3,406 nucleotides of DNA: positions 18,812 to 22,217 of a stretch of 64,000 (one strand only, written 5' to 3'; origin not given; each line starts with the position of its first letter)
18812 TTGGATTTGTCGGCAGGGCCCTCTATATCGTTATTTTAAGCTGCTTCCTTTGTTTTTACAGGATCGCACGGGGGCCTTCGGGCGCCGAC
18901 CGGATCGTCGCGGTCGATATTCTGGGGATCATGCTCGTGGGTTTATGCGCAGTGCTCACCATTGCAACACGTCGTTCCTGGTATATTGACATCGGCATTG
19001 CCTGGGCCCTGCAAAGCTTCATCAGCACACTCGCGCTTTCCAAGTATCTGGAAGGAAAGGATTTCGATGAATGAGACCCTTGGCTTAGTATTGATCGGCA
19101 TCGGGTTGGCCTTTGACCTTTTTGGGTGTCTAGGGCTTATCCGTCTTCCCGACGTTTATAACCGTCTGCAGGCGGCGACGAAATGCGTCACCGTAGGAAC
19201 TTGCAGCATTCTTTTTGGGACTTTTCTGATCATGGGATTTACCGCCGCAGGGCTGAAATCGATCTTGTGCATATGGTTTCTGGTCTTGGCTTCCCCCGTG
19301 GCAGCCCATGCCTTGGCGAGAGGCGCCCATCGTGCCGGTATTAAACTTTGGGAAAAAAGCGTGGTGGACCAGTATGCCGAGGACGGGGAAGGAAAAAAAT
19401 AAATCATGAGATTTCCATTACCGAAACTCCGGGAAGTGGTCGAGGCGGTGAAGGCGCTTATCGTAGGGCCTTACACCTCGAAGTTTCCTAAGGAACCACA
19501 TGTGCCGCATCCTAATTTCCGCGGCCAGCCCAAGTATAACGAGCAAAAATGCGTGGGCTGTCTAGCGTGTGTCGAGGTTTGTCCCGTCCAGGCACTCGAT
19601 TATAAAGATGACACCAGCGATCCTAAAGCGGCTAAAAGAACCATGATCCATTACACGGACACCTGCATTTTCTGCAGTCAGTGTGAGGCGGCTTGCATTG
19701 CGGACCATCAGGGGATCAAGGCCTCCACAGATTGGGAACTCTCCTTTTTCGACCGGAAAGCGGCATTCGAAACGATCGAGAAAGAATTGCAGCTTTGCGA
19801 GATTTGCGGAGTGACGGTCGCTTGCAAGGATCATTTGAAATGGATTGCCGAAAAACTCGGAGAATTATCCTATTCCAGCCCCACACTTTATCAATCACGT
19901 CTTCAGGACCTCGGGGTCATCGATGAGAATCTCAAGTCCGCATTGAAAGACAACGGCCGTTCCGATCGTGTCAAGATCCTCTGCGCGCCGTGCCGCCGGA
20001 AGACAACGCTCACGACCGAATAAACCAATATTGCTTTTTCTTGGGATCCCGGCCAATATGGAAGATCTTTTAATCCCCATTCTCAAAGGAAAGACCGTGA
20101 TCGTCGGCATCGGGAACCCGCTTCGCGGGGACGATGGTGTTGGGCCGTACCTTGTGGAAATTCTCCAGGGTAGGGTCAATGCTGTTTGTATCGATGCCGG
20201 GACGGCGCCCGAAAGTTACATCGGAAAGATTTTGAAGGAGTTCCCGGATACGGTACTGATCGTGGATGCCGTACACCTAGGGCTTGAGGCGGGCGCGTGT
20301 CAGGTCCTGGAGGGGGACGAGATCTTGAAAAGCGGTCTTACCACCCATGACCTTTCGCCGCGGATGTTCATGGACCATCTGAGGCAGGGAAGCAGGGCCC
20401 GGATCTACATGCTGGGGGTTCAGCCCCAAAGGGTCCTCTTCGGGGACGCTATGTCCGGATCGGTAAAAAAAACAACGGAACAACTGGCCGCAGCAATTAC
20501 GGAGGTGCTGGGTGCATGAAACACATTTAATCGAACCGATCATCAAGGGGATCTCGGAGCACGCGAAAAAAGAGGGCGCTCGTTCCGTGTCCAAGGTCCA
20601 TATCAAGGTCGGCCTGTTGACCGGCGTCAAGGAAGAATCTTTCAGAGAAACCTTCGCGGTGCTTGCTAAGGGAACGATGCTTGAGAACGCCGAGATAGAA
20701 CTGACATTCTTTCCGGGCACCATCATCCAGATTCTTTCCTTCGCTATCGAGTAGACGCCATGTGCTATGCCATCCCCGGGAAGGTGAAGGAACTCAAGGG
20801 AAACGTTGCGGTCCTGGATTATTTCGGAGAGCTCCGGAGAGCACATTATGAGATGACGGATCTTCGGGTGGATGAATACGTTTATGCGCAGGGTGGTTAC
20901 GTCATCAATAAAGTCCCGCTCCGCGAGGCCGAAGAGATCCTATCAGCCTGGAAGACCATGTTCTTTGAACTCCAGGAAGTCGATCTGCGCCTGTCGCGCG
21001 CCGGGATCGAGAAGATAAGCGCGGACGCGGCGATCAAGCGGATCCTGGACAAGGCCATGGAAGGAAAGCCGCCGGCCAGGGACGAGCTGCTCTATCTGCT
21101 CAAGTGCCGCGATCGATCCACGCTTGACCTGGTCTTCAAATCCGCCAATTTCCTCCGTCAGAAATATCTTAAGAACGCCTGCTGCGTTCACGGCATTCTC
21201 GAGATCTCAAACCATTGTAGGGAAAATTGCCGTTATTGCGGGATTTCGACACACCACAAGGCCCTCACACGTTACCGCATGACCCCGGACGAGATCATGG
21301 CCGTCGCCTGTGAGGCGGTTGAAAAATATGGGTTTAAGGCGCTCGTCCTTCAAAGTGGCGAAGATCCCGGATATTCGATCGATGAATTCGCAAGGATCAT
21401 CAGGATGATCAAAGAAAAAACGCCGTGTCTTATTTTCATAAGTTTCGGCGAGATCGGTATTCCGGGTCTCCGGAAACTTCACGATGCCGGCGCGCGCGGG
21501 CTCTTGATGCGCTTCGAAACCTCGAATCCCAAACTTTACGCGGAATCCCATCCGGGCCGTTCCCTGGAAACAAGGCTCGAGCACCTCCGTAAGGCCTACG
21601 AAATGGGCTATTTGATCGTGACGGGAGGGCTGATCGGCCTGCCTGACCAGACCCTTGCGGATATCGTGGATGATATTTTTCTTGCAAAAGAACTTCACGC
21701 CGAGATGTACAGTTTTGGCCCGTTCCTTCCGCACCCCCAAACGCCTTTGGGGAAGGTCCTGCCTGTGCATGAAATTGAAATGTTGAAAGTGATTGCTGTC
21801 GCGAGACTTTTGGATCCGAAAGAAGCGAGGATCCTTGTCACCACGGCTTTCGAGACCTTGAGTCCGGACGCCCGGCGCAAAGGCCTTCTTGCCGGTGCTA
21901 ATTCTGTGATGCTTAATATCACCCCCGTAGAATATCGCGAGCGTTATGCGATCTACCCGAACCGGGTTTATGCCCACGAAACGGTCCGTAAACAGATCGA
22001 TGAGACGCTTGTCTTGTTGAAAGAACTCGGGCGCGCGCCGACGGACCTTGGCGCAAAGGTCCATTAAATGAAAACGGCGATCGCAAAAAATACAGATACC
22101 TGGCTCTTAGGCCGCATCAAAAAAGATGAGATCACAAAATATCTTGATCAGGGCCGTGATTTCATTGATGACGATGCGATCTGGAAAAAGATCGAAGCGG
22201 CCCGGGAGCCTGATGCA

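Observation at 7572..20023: Group 4 membrane-bound [NiFe] hydrogenase with 7 Mrp antiporter-like subunits preceded by an AsrAB-like NAD(P)H/FeS module and a Ni transporter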

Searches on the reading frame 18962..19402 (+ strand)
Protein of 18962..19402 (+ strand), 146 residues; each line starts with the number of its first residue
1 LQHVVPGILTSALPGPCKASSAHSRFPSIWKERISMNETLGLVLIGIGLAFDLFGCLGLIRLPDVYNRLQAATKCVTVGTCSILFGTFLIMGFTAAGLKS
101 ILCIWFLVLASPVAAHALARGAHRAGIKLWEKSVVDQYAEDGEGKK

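Call 4: search_protein_families(library=pfam, proteins=[window:18962-19402:+], max_evalue=0.01)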
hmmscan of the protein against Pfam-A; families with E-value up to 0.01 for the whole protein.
window:18962-19402:+ (146 aa): 1 family
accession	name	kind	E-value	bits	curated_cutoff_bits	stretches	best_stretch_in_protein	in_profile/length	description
PF03334.19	PhaG_MnhG_YufB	-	3.1e-23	82.2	23.4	1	44-123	1-80/80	Na+/H+ antiporter subunit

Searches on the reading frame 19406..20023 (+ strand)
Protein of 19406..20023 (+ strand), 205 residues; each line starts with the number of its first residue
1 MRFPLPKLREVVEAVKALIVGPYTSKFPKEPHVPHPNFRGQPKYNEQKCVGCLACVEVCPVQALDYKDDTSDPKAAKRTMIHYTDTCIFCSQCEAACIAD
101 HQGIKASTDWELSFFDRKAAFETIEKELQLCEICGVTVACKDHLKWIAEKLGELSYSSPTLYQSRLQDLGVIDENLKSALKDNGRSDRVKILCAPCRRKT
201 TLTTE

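Call 4: search_protein_families(library=pfam, proteins=[window:19406-20023:+], max_evalue=0.01)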
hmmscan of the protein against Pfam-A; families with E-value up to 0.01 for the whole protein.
window:19406-20023:+ (205 aa): 11 families
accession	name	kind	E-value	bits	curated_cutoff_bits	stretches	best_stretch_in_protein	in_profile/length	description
PF12838.12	Fer4_7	-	1.4e-09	38.7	27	1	48-98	1-49/52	4Fe-4S dicluster domain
PF00037.32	Fer4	-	5.7e-09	35.9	21.1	1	43-64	2-23/24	4Fe-4S binding domain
PF13187.11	Fer4_9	-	4e-08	33.6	27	1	48-98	1-48/52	4Fe-4S dicluster domain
PF12837.12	Fer4_6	-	4.3e-07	30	25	1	42-64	2-24/24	4Fe-4S binding domain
PF14697.11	Fer4_21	-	3.5e-06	27.5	35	1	43-63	35-56/59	4Fe-4S dicluster domain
PF13237.11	Fer4_10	-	3.7e-06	27.2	25.5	1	42-97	2-52/53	4Fe-4S dicluster domain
PF12797.12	Fer4_2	-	3.7e-05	23.9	24.5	1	42-61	3-22/22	4Fe-4S binding domain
PF13183.11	Fer4_8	-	0.0015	19.5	27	1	47-97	3-64/68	4Fe-4S dicluster domain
PF13484.11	Fer4_16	-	0.0049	18.1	30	0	48-97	1-63/66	4Fe-4S double cluster binding domain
PF12798.12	Fer4_3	-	0.0067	17.6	27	1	49-63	1-15/15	4Fe-4S binding domain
PF12800.12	Fer4_4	-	0.0094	16.7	24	0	47-61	2-16/17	4Fe-4S binding domain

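Call 6: search_protein_families(library=ncbifam, proteins=[window:19406-20023:+], max_evalue=0.001)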
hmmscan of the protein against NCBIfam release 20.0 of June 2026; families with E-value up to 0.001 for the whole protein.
window:19406-20023:+ (205 aa): 35 families (the best 25 are shown)
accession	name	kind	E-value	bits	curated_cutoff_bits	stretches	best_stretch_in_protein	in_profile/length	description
NF009053.0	PRK12387.1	subfamily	5.2e-25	88.3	204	1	17-157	8-143/180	formate hydrogenlyase complex iron-sulfur subunit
NF006221.0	PRK08348.1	subfamily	1.2e-18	67.1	124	1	11-119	7-107/136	NADH-plastoquinone oxidoreductase subunit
NF006076.0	PRK08222.1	equivalog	1.4e-18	67.4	270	1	19-155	10-141/181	hydrogenase 4 subunit H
TIGR01971.1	NuoI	subfamily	5.3e-15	55.1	113.05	1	15-120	6-114/121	NADH-quinone oxidoreductase, chain I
NF004537.0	PRK05888.1-3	equivalog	1.1e-12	47.9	163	1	21-120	37-146/204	NADH-quinone oxidoreductase subunit NuoI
TIGR00403.1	ndhI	equivalog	8.6e-11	41.7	302.35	1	22-118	37-133/183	NAD(P)H-quinone oxidoreductase subunit I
NF004540.0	PRK05888.2-1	equivalog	1.8e-10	40.6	215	1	15-124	12-123/139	NADH-quinone oxidoreductase subunit NuoI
NF004536.0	PRK05888.1-1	equivalog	1.7e-09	37.3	212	1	11-120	17-130/180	NADH-quinone oxidoreductase subunit NuoI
NF004538.0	PRK05888.1-4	equivalog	2.9e-09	36.7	135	1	21-128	30-141/162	NADH-quinone oxidoreductase subunit NuoI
NF040612.1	F420_dehyd_FpoI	exception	4.6e-09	36.2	180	1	8-100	3-97/135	F420H2 dehydrogenase subunit FpoI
NF004543.0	PRK05888.2-5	equivalog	5.3e-09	35.9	243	1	14-103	26-116/217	NADH-quinone oxidoreductase subunit NuoI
NF042909.1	FMH_DH_FwdF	exception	8.4e-09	35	375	1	37-105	247-314/336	tungsten-dependent formylmethanofuran dehydrogenase subunit FwdF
NF004539.0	PRK05888.1-5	equivalog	6.3e-08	32.4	225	1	13-101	22-116/162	NADH-quinone oxidoreductase subunit NuoI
NF040864.1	HgcB_ferredoxin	equivalog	1.1e-07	31.5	99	1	43-100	10-59/93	mercury methylation ferredoxin HgcB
NF004541.0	PRK05888.2-2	equivalog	1.3e-07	31.6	217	1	23-119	37-126/168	NADH-quinone oxidoreductase subunit NuoI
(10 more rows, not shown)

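Call 55: search_solved_structures(query=window:19406-20023:+, max_evalue=0.001)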
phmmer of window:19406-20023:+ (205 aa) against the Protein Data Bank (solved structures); distinct sequences matched with E-value up to 0.001: 104 (the best 60 are shown).
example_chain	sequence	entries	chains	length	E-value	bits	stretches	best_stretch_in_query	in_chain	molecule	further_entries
7z0s_F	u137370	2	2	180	9.8e-18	67.5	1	16-144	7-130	Formate hydrogenlyase subunit 6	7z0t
9sfi_T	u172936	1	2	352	3.9e-12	49.2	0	38-105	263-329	4Fe-4S ferredoxin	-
5t5i_F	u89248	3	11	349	9.9e-12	47.9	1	44-101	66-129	Tungsten formylmethanofuran dehydrogenase subunit fwdF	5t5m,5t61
6hum_I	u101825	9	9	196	3.9e-11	45.9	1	22-118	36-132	NAD(P)H-quinone oxidoreductase subunit I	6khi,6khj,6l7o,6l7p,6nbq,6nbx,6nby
9sw6_H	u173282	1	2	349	6.3e-11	45.3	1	45-101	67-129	Tungsten formylmethanofuran dehydrogenase, subunit F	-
6cfw_N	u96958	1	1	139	1.1e-10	44.4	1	13-66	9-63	NADH-plastoquinone oxidoreductase subunit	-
7wfg_I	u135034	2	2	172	4.1e-10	42.6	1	22-118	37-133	NAD(P)H-quinone oxidoreductase subunit I, chloroplastic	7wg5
9grx_I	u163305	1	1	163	4.9e-10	42.3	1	22-118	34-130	NAD(P)H-quinone oxidoreductase subunit I, chloroplastic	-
7eu3_I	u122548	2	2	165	1e-09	41.3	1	22-118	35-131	NAD(P)H-quinone oxidoreductase subunit I, chloroplastic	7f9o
6u8y_N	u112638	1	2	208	8.9e-09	38.2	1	15-65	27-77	NADH dehydrogenase subunit I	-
7zm7_I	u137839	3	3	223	1.7e-08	37.4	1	16-101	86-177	Oxidoreductase-like protein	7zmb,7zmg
5lc5_I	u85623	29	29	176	2.7e-08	36.6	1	18-101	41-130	NADH dehydrogenase [ubiquinone] iron-sulfur protein 8, mitochondrial | Mitochondrial complex I, TYKY subunit | NADH:ubiquinone oxidoreductase core subunit S8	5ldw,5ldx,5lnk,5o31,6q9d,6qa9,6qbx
7v2c_B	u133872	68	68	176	2.8e-08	36.6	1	18-101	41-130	NADH dehydrogenase [ubiquinone] iron-sulfur protein 8, mitochondrial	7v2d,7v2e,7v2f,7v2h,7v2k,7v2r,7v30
9iho_I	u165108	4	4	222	3e-08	36.5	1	19-100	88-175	NUIM (TYKY) subunit of mitochondrial NADH:ubiquinone oxidoreductase (Complex I)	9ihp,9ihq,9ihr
8qby_I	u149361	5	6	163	3.2e-08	36.4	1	24-112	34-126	NADH-quinone oxidoreductase subunit I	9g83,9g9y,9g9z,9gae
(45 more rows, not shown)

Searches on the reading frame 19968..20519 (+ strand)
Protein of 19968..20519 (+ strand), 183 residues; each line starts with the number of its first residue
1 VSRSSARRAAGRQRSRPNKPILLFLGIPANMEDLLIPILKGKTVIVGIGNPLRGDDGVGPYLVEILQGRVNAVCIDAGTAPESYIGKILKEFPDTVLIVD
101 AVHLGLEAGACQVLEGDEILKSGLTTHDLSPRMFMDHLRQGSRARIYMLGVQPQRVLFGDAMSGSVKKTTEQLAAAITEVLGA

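Call 4: search_protein_families(library=pfam, proteins=[window:19968-20519:+], max_evalue=0.01)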
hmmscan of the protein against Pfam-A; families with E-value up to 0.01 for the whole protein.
window:19968-20519:+ (183 aa): 1 family
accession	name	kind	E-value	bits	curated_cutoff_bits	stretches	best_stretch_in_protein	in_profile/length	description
PF01750.23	HycI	-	1.3e-13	51.4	23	1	69-178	14-128/130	Hydrogenase maturation protease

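Call 38: search_protein_families(library=ncbifam, proteins=[window:20058-20519:+], max_evalue=0.00001)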
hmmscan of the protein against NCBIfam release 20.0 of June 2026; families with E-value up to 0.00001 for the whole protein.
window:20058-20519:+ (153 aa): 5 families
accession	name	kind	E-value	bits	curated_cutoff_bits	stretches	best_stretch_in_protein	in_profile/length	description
TIGR00142.1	hycI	equivalog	1.4e-33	115.7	119.1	1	14-151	2-142/146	hydrogenase maturation peptidase HycI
TIGR00072.1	hydrog_prot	superfamily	1.6e-30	106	47.45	1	14-150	1-144/145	hydrogenase maturation protease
TIGR00130.1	frhD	equivalog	6.1e-12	45.9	134.95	1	10-148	2-145/153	coenzyme F420-reducing hydrogenase, FrhD protein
TIGR00140.1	hupD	subfamily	3.5e-11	43.3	151.8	1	14-150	2-143/151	HyaD/HybD family hydrogenase maturation endopeptidase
NF045519.1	NiFeSe_H2_mat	exception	2.2e-10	40.5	190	1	12-145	2-141/152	NiFeSe hydrogenase maturation protease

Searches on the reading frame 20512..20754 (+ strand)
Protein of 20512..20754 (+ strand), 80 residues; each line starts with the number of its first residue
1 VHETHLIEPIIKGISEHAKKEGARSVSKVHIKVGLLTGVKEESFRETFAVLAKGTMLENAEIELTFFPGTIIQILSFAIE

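Call 61: search_protein_families(library=pfam, proteins=[window:20512-20754:+], max_evalue=0.001)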
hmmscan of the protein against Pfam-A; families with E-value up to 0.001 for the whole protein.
window:20512-20754:+ (80 aa): 1 family
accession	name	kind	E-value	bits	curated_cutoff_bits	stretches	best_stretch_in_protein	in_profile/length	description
PF01155.25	HypA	-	2.2e-15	57.1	28.9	1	1-70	1-70/112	Hydrogenase/urease nickel incorporation, metallochaperone, hypA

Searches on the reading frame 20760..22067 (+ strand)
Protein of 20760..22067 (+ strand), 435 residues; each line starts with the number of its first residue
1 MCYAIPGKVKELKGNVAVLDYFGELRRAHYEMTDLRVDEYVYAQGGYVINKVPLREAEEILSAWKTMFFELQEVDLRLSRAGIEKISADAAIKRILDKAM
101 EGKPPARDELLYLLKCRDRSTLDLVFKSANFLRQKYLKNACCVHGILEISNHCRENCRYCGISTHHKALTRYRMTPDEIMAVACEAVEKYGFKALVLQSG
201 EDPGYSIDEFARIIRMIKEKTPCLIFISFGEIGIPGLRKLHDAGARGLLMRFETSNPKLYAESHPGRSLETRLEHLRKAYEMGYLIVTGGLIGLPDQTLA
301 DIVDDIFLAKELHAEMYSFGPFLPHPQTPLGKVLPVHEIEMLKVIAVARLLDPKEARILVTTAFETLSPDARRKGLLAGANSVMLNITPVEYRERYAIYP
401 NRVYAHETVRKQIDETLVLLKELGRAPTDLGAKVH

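Call 20: search_protein_families(library=pfam, proteins=[window:20760-22067:+], max_evalue=0.1)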
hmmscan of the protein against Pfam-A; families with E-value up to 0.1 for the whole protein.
window:20760-22067:+ (435 aa): 3 families
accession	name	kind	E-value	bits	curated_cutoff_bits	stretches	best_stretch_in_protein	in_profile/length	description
PF04055.27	Radical_SAM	-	1.1e-18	68.4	29.5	1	148-307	2-164/166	Radical SAM superfamily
PF01455.23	HupF_HypC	-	3.3e-12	46.8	28.5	1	1-64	1-65/65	HupF/HypC family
PF06968.18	BATS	-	2.4e-06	28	22.2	1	323-404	6-67/88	Biotin and Thiamin Synthesis associated domain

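Call 38: search_protein_families(library=ncbifam, proteins=[window:20760-22067:+], max_evalue=0.00001)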
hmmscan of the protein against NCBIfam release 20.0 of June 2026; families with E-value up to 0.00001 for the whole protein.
window:20760-22067:+ (435 aa): 20 families
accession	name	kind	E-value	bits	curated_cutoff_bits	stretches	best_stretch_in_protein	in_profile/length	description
TIGR03956.1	rSAM_HydE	equivalog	6.7e-70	236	254.6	1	103-407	9-313/340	[FeFe] hydrogenase H-cluster radical SAM maturase HydE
TIGR03910.1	pyrrolys_PylB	equivalog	2e-42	145.3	348.2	1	91-390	4-303/347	methylornithine synthase PylB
TIGR00433.2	bioB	equivalog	5.8e-31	107.9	225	1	107-385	5-283/307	biotin synthase BioB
TIGR03957.1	rSAM_HmdB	equivalog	2.3e-22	79.6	320.9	1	107-387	3-282/317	5,10-methenyltetrahydromethanopterin hydrogenase cofactor biosynthesis protein HmdB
TIGR02351.2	thiH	equivalog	4.2e-19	68.9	380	1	90-360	24-295/364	2-iminoacetate synthase ThiH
TIGR03955.1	rSAM_HydG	equivalog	1.8e-16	59.6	312.15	1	68-266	11-213/470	[FeFe] hydrogenase H-cluster radical SAM maturase HydG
TIGR03699.1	menaquin_MqnC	equivalog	9.4e-15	54.3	428.1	1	107-253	5-150/342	cyclic dehypoxanthinyl futalosine synthase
NF004911.0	PRK06267.1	equivalog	1.1e-13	51.1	305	1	122-367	7-248/351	hypothetical protein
TIGR03700.1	mena_SCO4494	equivalog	1.5e-13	50.5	434.55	1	95-243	1-147/351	aminofutalosine synthase MqnE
NF006308.0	PRK08508.1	equivalog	5.3e-13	48.8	377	1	150-385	14-249/279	biotin synthase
NF006687.0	PRK09234.1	equivalog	1.1e-12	47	1018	1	64-230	451-617/849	bifunctional FO biosynthesis protein CofGH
TIGR03551.1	F420_cofH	equivalog_domain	2.4e-12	46.3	374.1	1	109-229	5-124/345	5-amino-6-(D-ribitylamino)uracil--L-tyrosine 4-hydroxyphenyl transferase CofH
TIGR00423.1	TIGR00423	subfamily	4.8e-12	45.8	260.25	1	148-233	10-94/310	CofH family radical SAM protein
TIGR03550.1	F420_cofG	equivalog_domain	2.9e-11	43.1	213.35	1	149-362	10-245/322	7,8-didemethyl-8-hydroxy-5-deazariboflavin synthase CofG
NF005609.0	PRK07360.1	equivalog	4.8e-11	42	426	1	88-225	4-143/374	7,8-didemethyl-8-hydroxy-5-deazariboflavin synthase subunit CofH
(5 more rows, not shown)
